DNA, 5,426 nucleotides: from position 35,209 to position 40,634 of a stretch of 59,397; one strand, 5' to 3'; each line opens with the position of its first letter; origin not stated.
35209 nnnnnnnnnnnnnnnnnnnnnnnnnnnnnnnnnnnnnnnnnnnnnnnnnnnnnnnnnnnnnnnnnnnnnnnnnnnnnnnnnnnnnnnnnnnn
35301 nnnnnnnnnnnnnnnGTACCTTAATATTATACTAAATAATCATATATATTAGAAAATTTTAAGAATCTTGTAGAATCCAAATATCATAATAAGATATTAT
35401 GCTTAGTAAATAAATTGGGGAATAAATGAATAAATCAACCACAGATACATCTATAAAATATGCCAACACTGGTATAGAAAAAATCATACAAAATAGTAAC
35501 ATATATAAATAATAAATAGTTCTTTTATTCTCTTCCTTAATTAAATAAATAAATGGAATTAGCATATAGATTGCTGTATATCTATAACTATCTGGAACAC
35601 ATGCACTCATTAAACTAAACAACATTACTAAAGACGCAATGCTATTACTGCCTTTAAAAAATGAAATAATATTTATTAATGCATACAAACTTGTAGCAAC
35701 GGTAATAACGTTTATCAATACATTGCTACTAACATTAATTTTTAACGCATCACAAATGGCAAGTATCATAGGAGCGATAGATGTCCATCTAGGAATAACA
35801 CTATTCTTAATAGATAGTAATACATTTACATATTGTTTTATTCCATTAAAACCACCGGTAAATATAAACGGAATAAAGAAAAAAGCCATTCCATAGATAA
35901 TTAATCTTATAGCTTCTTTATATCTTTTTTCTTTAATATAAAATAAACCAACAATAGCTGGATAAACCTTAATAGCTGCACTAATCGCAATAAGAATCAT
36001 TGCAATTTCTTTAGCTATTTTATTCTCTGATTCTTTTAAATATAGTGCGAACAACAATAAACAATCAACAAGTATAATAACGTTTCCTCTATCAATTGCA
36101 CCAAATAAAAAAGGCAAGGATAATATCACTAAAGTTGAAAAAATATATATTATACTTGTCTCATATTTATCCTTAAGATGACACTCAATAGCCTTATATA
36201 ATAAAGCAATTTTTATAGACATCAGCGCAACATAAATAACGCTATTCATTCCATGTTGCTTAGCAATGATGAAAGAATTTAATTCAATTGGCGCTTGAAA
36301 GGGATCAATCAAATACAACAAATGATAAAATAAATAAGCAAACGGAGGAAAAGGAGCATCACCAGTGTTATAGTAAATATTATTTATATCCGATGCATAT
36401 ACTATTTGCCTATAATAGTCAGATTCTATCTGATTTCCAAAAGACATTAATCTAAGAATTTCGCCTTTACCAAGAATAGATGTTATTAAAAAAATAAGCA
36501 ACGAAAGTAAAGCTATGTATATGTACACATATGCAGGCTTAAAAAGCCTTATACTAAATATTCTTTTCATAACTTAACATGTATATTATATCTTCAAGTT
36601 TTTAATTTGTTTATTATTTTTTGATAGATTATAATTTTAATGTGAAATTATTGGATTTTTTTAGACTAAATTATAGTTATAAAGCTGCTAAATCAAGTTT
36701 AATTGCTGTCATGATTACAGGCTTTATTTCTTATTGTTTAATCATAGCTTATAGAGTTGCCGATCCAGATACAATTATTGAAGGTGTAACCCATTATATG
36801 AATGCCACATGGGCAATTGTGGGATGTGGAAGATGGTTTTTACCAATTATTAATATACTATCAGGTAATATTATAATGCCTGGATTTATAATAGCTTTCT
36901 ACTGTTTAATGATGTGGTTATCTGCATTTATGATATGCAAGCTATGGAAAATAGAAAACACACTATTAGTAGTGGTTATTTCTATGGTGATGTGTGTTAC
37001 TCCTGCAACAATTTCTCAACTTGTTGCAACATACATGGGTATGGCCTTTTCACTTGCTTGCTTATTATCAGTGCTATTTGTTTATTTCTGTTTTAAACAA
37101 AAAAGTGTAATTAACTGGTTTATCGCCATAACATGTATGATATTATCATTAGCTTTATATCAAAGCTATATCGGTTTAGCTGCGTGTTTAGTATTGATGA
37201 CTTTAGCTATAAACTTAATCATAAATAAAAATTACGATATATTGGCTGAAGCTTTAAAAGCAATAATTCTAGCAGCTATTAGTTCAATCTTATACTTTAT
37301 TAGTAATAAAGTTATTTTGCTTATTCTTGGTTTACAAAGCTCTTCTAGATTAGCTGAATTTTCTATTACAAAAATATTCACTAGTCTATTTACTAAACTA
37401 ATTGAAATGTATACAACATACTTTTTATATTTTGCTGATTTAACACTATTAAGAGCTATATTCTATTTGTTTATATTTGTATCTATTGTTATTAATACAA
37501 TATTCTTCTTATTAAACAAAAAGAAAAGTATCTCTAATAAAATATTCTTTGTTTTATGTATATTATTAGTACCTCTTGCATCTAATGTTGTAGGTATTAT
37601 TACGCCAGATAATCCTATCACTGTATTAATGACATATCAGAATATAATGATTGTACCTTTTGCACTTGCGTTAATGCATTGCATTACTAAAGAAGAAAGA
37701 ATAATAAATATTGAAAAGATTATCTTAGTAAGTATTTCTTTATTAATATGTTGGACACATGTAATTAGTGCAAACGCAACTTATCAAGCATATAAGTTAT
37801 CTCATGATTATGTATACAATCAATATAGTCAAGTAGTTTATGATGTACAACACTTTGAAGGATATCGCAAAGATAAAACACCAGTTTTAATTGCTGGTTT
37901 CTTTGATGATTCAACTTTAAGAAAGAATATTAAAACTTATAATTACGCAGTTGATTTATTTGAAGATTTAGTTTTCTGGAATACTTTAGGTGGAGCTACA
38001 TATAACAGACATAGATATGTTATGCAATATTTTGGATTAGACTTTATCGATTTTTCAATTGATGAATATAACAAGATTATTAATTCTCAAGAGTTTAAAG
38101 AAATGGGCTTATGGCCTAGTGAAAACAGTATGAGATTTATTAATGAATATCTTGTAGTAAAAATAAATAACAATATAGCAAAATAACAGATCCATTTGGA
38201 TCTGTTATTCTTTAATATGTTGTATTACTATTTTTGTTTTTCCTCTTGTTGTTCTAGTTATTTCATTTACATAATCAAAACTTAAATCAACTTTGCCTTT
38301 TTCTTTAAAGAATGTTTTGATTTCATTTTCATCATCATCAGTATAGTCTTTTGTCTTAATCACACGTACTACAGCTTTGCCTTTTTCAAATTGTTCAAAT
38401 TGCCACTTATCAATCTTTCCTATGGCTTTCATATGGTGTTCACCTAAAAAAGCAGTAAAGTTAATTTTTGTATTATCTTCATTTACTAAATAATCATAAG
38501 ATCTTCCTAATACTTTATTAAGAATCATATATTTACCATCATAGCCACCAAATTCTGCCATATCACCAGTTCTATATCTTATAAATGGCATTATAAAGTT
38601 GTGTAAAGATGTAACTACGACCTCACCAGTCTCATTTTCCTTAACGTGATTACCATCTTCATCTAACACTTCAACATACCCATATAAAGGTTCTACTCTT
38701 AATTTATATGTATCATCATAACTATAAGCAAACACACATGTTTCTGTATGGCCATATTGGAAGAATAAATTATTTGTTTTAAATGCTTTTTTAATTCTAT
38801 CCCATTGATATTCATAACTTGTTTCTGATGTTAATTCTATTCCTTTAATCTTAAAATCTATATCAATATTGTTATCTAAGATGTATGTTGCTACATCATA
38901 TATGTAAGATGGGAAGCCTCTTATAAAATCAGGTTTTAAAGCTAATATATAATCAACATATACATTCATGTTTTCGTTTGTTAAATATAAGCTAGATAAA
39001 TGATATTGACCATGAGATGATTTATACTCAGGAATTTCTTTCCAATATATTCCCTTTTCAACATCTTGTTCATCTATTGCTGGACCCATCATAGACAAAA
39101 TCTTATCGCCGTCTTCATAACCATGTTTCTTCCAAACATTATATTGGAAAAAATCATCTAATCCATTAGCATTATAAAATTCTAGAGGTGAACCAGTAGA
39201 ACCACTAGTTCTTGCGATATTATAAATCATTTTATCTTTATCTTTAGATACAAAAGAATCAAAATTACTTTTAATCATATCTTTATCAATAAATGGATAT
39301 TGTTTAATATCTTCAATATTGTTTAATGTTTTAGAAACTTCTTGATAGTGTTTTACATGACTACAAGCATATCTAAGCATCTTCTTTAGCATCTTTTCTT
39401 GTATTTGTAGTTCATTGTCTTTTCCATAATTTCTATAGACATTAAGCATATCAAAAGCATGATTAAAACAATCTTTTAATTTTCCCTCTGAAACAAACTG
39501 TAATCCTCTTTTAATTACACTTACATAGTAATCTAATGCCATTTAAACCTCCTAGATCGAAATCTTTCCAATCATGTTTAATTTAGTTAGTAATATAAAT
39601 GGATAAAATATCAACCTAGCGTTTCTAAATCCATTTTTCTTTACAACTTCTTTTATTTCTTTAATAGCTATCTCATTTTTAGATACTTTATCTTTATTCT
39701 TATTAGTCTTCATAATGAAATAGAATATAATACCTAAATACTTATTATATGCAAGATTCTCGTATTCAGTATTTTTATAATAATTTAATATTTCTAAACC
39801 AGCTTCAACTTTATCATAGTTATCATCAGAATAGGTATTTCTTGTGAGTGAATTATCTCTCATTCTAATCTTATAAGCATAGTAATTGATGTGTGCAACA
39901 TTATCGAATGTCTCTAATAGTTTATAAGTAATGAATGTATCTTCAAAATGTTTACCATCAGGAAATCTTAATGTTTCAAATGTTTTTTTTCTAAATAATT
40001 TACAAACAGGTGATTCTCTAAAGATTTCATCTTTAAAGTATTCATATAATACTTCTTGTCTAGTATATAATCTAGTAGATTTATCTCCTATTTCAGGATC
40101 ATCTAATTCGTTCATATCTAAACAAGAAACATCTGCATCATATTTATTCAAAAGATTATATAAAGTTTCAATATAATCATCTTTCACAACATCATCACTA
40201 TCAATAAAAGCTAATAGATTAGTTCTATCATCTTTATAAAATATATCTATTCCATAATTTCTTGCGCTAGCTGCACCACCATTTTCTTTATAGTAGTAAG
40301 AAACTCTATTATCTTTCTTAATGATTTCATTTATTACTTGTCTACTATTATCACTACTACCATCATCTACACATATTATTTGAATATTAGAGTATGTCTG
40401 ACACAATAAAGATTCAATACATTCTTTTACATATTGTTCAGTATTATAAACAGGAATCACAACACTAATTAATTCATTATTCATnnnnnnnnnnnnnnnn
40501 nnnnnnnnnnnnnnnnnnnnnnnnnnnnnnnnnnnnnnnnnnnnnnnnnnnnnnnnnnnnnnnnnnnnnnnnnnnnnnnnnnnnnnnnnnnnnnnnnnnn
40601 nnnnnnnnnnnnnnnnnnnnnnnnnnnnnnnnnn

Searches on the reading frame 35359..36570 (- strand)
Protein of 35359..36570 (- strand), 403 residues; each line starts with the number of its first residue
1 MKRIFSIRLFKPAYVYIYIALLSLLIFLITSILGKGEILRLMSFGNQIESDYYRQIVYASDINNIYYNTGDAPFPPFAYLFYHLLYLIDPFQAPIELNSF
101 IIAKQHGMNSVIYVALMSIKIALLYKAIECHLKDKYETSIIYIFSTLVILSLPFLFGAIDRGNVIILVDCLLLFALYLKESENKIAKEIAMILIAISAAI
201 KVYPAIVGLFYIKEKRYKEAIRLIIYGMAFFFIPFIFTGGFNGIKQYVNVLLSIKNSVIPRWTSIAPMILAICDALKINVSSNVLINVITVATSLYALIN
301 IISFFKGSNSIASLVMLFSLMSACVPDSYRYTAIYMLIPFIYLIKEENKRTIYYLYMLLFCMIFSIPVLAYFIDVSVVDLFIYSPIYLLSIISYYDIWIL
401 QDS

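Call 9: search_protein_families(library=pfam, proteins=[window:35359-36570:-], max_evalue=0.001)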
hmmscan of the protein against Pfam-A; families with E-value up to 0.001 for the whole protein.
window:35359-36570:- (403 aa): 1 family
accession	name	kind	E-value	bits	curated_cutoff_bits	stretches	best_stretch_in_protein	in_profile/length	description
PF09594.16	GT87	-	5.5e-13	49.6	25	1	112-308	22-217/237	Glycosyltransferase family 87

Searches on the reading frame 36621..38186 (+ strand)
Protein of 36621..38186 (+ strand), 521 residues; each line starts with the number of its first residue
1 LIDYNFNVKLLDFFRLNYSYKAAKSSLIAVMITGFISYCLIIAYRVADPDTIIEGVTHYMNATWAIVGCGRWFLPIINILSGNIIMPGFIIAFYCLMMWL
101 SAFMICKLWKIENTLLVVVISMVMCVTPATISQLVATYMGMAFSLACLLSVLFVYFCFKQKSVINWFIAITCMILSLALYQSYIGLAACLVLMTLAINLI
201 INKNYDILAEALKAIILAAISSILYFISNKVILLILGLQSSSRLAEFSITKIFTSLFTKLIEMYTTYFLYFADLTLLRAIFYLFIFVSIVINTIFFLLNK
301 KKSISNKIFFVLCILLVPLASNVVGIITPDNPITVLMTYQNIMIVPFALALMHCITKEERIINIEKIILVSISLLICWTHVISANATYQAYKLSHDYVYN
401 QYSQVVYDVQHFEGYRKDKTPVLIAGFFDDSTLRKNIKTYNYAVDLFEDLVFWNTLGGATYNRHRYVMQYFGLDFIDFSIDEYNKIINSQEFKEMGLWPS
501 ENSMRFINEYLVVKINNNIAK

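Call 4: search_protein_families(library=pfam, proteins=[window:36621-38186:+], max_evalue=0.01)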
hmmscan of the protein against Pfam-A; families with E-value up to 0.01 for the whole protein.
window:36621-38186:+ (521 aa): 1 family
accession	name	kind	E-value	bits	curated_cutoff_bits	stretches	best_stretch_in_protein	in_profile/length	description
PF14264.12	Glucos_trans_II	-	1.8e-26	93.5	30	1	59-344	16-316/317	Glucosyl transferase GtrII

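Call 5: search_protein_families(library=ncbifam, proteins=[window:36621-38186:+], max_evalue=0.01)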
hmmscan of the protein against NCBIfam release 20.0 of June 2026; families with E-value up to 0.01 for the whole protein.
window:36621-38186:+ (521 aa): 0 families

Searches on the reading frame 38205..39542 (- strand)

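Call 4: search_protein_families(library=pfam, proteins=[window:38205-39542:-], max_evalue=0.01)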
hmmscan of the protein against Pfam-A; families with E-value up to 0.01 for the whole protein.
window:38205-39542:- (445 aa): 1 family
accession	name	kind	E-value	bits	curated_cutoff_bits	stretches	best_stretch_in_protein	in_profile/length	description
PF00501.34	AMP-binding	-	1.8e-06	27.5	29.9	1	238-312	294-376/384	AMP-binding enzyme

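Call 5: search_protein_families(library=ncbifam, proteins=[window:38205-39542:-], max_evalue=0.01)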
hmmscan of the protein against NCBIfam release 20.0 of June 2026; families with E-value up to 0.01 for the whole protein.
window:38205-39542:- (445 aa): 6 families
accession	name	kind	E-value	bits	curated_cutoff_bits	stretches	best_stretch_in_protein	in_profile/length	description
NF045666.1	DVU1553_fam_AMP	equivalog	1.6e-25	89.9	300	1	46-331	25-310/331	DVU_1553 family AMP-dependent CoA ligase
NF053551.1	FlxY_rubin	equivalog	3.5e-23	82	520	2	197-423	162-398/424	flexirubin biosynthesis putative acyl-CoA ligase FlxY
NF041878.1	paak_haloarch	equivalog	2.9e-14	52.5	700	2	195-354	164-331/427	phenylacetate--CoA ligase PaaK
TIGR02155.1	PA_CoA_ligase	equivalog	2.9e-13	49.1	646.3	2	195-353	159-322/422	phenylacetate--CoA ligase PaaK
TIGR01733.1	AA-adenyl-dom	subfamily_domain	0.00015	20.7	317.4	0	234-311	239-325/409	amino acid adenylation domain-containing protein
NF041217.1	BagE_FevW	exception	0.0099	14.9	800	0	289-331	249-291/424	bagremycin/ferroverdin synthetase BagE/FevW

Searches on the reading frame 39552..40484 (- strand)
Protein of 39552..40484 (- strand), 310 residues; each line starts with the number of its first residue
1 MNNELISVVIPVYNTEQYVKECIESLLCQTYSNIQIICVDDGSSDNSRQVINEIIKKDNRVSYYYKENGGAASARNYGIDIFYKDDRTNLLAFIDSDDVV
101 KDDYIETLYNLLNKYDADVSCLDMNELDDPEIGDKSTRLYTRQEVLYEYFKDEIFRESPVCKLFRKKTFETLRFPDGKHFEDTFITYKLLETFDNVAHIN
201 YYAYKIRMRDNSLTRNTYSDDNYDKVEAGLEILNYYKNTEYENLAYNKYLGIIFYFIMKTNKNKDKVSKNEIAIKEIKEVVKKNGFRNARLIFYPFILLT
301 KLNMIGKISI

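Call 4: search_protein_families(library=pfam, proteins=[window:39552-40484:-], max_evalue=0.01)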
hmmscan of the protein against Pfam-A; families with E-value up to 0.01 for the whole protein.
window:39552-40484:- (310 aa): 4 families
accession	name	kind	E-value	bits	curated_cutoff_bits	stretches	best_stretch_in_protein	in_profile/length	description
PF00535.33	Glycos_transf_2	-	1.5e-34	119.8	23.3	1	7-171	1-166/168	Glycosyl transferase family 2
PF13641.12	Glyco_tranf_2_3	-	9.8e-13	49.1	27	1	6-172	3-174/230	Glycosyltransferase like family 2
PF10111.15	Glyco_tranf_2_2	-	3.3e-11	43.6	27.3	1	7-112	1-106/276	Glycosyltransferase like family 2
PF11316.14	Rhamno_transf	-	0.0057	16.6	23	1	22-114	47-141/235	Putative rhamnosyl transferase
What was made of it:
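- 39552..40484 (-): Second GT2 glycosyltransferase. Its start overlaps the stop of the first GT2 by 1 bp. PF00535 E 1.5e-34 (call 4).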

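Call 5: search_protein_families(library=ncbifam, proteins=[window:39552-40484:-], max_evalue=0.01)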
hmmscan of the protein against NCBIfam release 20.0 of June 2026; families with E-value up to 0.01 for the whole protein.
window:39552-40484:- (310 aa): 24 families
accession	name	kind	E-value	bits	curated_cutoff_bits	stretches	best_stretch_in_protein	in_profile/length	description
NF047683.1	TeichurnBiosyTuaG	equivalog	2.2e-24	86.5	400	1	3-124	5-123/252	teichuronic acid biosynthesis protein TuaG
NF007482.0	PRK10073.1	equivalog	3.4e-23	82.2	423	1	3-221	5-230/334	glycosyltransferase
TIGR03937.1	PgaC_IcaA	equivalog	6.5e-18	64.9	422.3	1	3-112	44-150/407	poly-beta-1,6-N-acetyl-D-glucosamine synthase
NF041875.1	EPS_EpsD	equivalog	1.8e-14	53.9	370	1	6-118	1-110/325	exopolysaccharide biosynthesis glycosyltransferase EpsD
TIGR03965.1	mycofact_glyco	equivalog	2.2e-14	53.2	280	1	6-112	76-179/467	mycofactocin biosynthesis glycosyltransferase MftF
NF041394.1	GtaseAglG_Halo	equivalog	1e-13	51.3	440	1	6-117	3-112/304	glucosyl-dolichyl phosphate glucuronosyltransferase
NF050050.1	ProtGlycPglI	equivalog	1e-12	48.1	500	1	5-218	3-213/306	GalNAc(5)-diNAcBac-PP-undecaprenol beta-1,3-glucosyltransferase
NF038302.1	EPS_HpsE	equivalog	2e-12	46.7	300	1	6-115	3-114/307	hormogonium polysaccharide biosynthesis glycosyltransferase HpsE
TIGR03111.1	glyc2_xrt_Gpos1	hypoth_equivalog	2e-12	46.6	363.95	1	6-149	51-195/439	TIGR03111 family XrtG-associated glycosyltransferase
NF038299.1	EPS_HpsN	equivalog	4.6e-12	45.5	425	1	5-111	2-105/317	hormogonium polysaccharide biosynthesis glycosyltransferase HpsN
NF053739.1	GlytfEpsEBac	equivalog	9.3e-11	41.2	450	1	6-172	3-164/265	glycosyltransferase EpsE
TIGR04283.1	glyco_like_mftF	equivalog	1.3e-09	38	182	1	6-125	1-110/221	TIGR04283 family arsenosugar biosynthesis glycosyltransferase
NF007453.0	PRK10018.1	equivalog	4.3e-09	36.4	382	1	2-99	4-98/280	colanic acid biosynthesis glycosyltransferase WcaA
TIGR04017.1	WcaA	equivalog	7.7e-09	35.6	495.75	1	2-99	3-97/279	colanic acid biosynthesis glycosyltransferase WcaA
TIGR04242.1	nodulat_NodC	equivalog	1.3e-07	31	550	1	6-111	50-155/395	chitooligosaccharide synthase NodC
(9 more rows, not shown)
